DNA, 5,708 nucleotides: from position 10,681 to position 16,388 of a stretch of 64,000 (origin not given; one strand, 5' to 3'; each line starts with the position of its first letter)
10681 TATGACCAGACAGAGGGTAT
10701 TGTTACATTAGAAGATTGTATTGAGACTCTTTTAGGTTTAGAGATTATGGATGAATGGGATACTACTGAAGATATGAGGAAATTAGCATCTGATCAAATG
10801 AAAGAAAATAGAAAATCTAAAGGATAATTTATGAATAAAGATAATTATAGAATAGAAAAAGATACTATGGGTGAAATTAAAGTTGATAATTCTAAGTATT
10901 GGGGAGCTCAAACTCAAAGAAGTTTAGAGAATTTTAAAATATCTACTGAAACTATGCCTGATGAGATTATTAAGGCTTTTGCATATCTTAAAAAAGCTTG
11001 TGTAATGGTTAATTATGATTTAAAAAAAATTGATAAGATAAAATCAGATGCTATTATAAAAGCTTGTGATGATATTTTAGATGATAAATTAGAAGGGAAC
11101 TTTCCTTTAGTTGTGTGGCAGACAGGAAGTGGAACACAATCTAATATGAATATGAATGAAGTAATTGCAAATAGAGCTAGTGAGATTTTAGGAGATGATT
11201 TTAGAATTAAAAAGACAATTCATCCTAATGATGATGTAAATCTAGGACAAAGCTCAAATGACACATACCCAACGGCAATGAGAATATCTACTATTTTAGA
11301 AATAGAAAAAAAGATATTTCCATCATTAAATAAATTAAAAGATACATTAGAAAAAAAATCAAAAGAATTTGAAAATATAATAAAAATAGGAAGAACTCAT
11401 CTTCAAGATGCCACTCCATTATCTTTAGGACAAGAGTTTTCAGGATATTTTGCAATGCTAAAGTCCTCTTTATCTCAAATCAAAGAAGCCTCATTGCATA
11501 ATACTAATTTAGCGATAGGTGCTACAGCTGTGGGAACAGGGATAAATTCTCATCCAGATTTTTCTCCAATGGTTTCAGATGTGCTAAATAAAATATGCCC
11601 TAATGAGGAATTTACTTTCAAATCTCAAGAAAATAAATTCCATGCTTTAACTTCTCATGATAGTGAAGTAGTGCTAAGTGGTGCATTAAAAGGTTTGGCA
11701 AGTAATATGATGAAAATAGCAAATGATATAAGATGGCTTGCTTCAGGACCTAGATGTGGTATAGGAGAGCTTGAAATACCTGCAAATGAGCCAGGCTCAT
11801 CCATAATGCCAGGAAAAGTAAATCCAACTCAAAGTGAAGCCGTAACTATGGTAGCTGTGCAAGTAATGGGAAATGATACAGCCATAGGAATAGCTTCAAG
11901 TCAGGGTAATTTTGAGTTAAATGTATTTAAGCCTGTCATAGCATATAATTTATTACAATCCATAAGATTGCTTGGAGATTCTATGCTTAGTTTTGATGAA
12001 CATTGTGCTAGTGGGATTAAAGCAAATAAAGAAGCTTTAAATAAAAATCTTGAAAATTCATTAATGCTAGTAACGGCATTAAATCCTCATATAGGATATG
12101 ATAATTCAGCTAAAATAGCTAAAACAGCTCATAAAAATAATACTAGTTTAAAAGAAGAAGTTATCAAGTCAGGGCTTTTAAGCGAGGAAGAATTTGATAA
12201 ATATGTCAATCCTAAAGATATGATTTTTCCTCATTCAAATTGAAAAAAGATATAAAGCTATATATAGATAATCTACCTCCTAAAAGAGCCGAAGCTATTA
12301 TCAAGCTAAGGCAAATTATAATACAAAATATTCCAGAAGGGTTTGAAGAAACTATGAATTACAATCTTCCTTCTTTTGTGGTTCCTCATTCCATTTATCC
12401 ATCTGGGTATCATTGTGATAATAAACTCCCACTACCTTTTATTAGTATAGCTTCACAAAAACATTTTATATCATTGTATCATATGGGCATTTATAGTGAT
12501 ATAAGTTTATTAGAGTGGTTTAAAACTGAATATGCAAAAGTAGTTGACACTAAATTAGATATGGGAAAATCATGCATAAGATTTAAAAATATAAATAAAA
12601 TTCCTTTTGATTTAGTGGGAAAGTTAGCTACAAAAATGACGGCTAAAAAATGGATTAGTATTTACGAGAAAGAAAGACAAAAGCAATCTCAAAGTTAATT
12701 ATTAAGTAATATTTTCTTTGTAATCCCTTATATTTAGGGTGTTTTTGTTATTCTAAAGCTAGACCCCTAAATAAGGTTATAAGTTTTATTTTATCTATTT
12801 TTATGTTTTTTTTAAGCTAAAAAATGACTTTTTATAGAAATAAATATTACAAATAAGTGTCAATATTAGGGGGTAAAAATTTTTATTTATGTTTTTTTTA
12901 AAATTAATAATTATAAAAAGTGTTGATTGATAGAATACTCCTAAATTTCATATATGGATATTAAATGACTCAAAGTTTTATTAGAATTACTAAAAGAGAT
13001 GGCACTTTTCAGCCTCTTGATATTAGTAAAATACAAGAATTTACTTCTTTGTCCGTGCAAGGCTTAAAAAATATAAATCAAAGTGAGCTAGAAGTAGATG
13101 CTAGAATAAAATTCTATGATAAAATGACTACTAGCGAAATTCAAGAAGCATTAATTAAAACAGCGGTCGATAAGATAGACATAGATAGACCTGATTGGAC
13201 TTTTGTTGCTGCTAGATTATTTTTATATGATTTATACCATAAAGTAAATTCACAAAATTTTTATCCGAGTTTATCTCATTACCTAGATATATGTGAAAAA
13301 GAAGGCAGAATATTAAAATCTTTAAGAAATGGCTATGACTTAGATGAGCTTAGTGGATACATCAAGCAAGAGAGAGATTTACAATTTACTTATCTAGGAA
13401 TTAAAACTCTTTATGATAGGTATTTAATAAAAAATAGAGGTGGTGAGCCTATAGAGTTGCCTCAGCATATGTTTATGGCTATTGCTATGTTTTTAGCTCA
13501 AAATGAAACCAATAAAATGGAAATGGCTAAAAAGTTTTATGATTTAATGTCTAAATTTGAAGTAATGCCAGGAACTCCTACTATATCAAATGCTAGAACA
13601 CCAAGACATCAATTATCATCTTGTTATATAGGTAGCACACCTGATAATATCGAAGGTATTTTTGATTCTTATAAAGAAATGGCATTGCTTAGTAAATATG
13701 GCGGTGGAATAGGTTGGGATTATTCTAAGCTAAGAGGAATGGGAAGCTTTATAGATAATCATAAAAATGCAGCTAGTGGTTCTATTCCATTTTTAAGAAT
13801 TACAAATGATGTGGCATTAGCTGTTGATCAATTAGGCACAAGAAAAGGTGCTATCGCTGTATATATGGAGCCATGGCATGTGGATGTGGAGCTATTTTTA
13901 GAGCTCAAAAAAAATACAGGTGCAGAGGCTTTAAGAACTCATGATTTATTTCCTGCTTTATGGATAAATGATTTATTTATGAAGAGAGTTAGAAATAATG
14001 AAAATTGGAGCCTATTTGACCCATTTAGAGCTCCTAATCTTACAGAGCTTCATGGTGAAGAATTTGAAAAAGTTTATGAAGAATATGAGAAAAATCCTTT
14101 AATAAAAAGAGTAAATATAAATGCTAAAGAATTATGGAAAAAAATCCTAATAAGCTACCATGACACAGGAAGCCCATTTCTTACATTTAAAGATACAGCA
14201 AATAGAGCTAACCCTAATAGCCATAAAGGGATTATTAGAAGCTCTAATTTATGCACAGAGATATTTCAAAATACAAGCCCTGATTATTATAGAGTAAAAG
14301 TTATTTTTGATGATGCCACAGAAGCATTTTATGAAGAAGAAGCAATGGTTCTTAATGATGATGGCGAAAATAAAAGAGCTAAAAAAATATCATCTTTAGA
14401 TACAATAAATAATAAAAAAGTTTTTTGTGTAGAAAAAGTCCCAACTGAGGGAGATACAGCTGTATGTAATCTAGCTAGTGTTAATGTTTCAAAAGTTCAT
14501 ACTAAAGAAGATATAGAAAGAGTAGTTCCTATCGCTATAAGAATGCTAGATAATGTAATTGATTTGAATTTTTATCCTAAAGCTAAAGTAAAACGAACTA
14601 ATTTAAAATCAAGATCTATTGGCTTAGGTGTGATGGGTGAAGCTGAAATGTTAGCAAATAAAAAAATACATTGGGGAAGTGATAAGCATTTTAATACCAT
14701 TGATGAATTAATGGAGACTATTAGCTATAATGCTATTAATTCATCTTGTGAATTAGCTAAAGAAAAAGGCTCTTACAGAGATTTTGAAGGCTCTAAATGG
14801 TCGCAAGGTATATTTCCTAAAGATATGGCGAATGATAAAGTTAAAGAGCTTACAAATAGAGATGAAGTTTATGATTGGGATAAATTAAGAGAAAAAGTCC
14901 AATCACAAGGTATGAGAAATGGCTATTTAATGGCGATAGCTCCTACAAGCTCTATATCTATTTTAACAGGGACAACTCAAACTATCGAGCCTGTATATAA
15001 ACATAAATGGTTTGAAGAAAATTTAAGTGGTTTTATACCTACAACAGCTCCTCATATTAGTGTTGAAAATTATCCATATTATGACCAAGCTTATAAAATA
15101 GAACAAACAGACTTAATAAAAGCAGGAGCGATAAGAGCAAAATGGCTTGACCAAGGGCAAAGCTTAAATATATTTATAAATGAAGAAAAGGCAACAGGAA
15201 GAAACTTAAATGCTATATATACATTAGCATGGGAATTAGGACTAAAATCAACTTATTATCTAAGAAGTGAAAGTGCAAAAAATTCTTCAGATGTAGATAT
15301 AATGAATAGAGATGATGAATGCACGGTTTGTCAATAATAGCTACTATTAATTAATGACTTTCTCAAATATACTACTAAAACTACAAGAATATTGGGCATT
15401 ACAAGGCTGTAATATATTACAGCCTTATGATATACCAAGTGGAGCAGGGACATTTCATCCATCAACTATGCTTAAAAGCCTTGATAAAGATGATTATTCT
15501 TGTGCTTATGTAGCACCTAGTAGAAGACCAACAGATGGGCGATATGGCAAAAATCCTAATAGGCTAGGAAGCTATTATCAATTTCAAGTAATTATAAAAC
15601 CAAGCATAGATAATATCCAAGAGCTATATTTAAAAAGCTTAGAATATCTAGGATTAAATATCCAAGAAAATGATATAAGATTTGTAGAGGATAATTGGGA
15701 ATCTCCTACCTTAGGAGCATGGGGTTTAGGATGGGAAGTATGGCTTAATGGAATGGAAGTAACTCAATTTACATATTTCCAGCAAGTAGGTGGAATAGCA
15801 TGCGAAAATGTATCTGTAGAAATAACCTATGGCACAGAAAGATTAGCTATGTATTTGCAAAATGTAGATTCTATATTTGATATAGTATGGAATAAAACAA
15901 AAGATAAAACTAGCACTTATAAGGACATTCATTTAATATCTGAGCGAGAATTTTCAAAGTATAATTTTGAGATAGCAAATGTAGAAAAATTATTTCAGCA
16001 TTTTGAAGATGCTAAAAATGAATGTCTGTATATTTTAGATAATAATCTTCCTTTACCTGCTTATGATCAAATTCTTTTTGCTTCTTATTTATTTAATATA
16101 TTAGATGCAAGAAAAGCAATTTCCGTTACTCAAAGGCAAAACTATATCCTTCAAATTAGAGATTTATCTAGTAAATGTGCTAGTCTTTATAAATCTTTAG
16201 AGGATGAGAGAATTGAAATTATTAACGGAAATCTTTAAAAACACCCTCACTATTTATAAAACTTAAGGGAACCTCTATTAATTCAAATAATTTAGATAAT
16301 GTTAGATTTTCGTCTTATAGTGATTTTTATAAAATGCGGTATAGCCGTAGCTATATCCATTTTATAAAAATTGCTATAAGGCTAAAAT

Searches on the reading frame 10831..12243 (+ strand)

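Call 87: search_protein_families(library=pfam, proteins=[window:10831-12243:+], max_evalue=0.001)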
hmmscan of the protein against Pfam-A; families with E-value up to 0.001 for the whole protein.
window:10831-12243:+ (470 aa): 2 families
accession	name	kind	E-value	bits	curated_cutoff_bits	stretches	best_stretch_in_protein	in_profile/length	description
PF00206.25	Lyase_1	-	1.1e-105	353.9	27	1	14-347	1-312/312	Lyase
PF10415.14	FumaraseC_C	-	6.3e-25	87.8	32.5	1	413-465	1-53/54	Fumarase C C-terminus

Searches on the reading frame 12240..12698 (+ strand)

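Call 87: search_protein_families(library=pfam, proteins=[window:12240-12698:+], max_evalue=0.001)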
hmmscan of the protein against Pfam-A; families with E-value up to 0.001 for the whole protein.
window:12240-12698:+ (152 aa): 1 family
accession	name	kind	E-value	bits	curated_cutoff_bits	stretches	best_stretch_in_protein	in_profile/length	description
PF08818.16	DUF1801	-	2.6e-17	63.4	27.2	1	17-131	2-82/85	Domain of unknown function (DU1801)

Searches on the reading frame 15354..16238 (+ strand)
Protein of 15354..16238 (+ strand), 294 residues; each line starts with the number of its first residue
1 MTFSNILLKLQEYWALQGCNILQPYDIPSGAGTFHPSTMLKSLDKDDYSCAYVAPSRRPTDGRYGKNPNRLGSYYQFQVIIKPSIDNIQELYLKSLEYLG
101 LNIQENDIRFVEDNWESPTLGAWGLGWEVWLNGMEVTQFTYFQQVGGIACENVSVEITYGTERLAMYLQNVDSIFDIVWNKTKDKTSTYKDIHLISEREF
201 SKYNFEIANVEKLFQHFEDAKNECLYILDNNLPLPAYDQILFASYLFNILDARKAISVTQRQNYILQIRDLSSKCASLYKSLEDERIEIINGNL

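Call 28: search_protein_families(library=pfam, proteins=[window:15354-16238:+], max_evalue=0.01)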
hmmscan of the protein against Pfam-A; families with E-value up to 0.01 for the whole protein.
window:15354-16238:+ (294 aa): 1 family
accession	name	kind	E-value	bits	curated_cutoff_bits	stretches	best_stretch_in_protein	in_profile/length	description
PF02091.20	tRNA-synt_2e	-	1.1e-135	451.7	27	1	3-281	1-275/278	Glycyl-tRNA synthetase alpha subunit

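Call 29: find_homologous_proteins(query=window:15354-16238:+, max_evalue=1e-100)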
Query window:15354-16238:+ (294 aa): 7815 proteins with E <= 1e-100 among 8000 candidates; the best 120 are listed.
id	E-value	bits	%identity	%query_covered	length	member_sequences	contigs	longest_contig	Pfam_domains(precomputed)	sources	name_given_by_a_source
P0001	3.9e-198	675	100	100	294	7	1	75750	PF02091.21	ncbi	-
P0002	5.0e-167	573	84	98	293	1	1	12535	PF02091.21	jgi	-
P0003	1.2e-163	562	81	99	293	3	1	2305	PF02091.21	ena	-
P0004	1.6e-155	535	77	99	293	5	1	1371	PF02091.21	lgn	-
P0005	1.1e-153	529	79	96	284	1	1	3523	PF02091.21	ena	-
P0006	2.6e-153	528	77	99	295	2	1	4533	PF02091.21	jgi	-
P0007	8.1e-153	526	76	99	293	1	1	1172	PF02091.21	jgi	jgi:glycyl-tRNA synthetase alpha chain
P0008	3.2e-152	524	77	97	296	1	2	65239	PF02091.21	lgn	-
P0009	6.1e-152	523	75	99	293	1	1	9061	PF02091.21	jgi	jgi:glycyl-tRNA synthetase alpha chain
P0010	1.4e-151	522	77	97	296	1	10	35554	PF02091.21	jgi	jgi:glycyl-tRNA synthetase alpha chain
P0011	4.3e-151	520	75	99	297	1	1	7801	PF02091.21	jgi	jgi:glycyl-tRNA synthetase alpha chain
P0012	5.2e-151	520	77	98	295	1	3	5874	PF02091.21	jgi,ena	jgi:glycyl-tRNA synthetase alpha chain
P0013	7.6e-151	520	75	100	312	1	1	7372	PF02091.21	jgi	jgi:glycyl-tRNA synthetase alpha chain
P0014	8.7e-151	519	75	99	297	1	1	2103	PF02091.21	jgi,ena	-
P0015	1.0e-150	519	77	97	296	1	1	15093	PF02091.21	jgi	jgi:glycyl-tRNA synthetase alpha chain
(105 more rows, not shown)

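Call 30: find_encoding_contigs(protein=P0001, flank=10000, max_places=3)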
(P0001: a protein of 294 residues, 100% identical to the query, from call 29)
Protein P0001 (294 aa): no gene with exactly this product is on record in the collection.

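Call 31: find_encoding_contigs(protein=P0002, flank=10000, max_places=3)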
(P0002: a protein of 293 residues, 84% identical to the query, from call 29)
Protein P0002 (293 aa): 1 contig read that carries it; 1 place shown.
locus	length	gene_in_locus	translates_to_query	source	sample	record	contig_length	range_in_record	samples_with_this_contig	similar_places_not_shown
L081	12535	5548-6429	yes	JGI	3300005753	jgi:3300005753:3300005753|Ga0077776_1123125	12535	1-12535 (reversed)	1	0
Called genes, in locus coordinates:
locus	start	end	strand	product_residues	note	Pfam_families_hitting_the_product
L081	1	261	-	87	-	?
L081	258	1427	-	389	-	PF13477:Glyco_trans_4_2, PF13439:Glyco_transf_4 (weak), PF00534:Glycos_transf_1, PF13692:Glyco_trans_1_4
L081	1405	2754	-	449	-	PF02881:SRP54_N, PF00448:SRP54, PF01656:CbiA, PF13401:AAA_22 (weak), PF13614:AAA_31 (faint), PF02978:SRP_SPB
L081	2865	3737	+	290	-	PF00892:EamA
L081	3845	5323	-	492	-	PF07992:Pyr_redox_2, PF13450:NAD_binding_8 (faint), PF13738:Pyr_redox_3, PF00070:Pyr_redox, PF02852:Pyr_redox_dim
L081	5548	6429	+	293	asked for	PF02091:tRNA-synt_2e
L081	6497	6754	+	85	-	-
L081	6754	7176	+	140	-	PF03190:Thioredox_DsbH, PF13899:Thioredoxin_7, PF13098:Thioredoxin_2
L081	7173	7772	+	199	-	-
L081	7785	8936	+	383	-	PF08245:Mur_ligase_M (weak)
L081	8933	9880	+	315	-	PF01551:Peptidase_M23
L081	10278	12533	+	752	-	?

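Call 32: list_cluster_members(proteins=[P0001])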
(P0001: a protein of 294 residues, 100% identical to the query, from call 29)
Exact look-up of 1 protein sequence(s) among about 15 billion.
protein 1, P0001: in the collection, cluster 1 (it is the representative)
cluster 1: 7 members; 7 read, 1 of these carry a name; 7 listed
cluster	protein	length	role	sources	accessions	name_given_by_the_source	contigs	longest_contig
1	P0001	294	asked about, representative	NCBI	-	-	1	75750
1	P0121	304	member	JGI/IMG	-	glycyl-tRNA synthetase alpha chain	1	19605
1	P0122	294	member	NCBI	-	-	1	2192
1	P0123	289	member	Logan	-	-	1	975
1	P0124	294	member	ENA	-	-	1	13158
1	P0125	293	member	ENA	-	-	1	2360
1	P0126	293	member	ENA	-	-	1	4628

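Call 34: find_encoding_contigs(protein=P0121, flank=10000, max_places=3)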
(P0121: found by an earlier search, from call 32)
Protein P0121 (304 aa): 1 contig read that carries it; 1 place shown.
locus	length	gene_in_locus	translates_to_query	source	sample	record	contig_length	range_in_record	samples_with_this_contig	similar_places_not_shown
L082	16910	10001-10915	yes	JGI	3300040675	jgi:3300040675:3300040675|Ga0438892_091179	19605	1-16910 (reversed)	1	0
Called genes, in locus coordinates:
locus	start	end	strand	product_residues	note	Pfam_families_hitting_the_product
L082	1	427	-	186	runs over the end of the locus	PF22769:DCD, PF00692:dUTPase (faint)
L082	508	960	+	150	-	PF00364:Biotin_lipoyl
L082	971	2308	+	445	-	PF00289:Biotin_carb_N, PF02222:ATP-grasp, PF02786:CPSase_L_D2, PF07478:Dala_Dala_lig_C, PF08443:RimK (weak), PF02785:Biotin_carb_C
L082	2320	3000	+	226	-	-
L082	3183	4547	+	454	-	PF03600:CitMHS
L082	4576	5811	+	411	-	PF01053:Cys_Met_Meta_PP, PF00155:Aminotran_1_2 (faint)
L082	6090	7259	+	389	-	PF03721:UDPG_MGDP_dh_N, PF00984:UDPG_MGDP_dh, PF03720:UDPG_MGDP_dh_C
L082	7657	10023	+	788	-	PF03477:ATP-cone, PF00317:Ribonuc_red_lgN, PF02867:Ribonuc_red_lgC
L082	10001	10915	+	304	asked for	PF02091:tRNA-synt_2e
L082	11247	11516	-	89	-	-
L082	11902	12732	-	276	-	PF01032:FecCD, PF00950:ABC-3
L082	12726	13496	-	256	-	PF02463:SMC_N, PF00005:ABC_tran, PF13304:AAA_21 (faint)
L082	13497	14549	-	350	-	PF02670:DXP_reductoisom, PF08436:DXP_redisom_C, PF13288:DXPR_C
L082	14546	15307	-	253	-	PF01148:CTP_transf_1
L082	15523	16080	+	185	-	-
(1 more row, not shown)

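Call 35: find_encoding_contigs(protein=P0124, flank=10000, max_places=3)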
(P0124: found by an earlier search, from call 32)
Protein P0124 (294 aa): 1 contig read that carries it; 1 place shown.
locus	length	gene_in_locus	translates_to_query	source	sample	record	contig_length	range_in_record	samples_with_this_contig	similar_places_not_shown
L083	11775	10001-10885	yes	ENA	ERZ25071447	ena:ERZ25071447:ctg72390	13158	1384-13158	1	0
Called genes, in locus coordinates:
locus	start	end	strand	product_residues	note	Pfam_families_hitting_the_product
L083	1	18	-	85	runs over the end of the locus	PF03747:ADP_ribosyl_GH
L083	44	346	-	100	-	-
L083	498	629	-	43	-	-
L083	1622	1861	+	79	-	PF01311:Bac_export_1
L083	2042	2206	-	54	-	-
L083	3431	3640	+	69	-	-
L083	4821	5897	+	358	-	PF01595:CNNM, PF00571:CBS (weak)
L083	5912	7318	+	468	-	PF00206:Lyase_1, PF10415:FumaraseC_C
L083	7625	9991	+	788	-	PF03477:ATP-cone, PF00317:Ribonuc_red_lgN, PF02867:Ribonuc_red_lgC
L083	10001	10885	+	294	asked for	PF02091:tRNA-synt_2e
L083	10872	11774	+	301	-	?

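Call 81: find_encoding_contigs(protein=P0126, flank=5000, max_places=3)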
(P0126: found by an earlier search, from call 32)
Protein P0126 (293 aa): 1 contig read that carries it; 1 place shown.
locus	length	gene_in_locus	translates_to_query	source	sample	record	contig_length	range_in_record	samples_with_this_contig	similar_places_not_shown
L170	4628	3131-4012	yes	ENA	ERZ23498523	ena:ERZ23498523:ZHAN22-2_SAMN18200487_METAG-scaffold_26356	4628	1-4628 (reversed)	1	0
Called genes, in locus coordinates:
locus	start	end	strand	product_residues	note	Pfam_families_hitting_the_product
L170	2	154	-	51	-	?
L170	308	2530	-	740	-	PF00771:FHIPEP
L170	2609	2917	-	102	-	PF00581:Rhodanese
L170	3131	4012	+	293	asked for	PF02091:tRNA-synt_2e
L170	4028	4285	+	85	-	-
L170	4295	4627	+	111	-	?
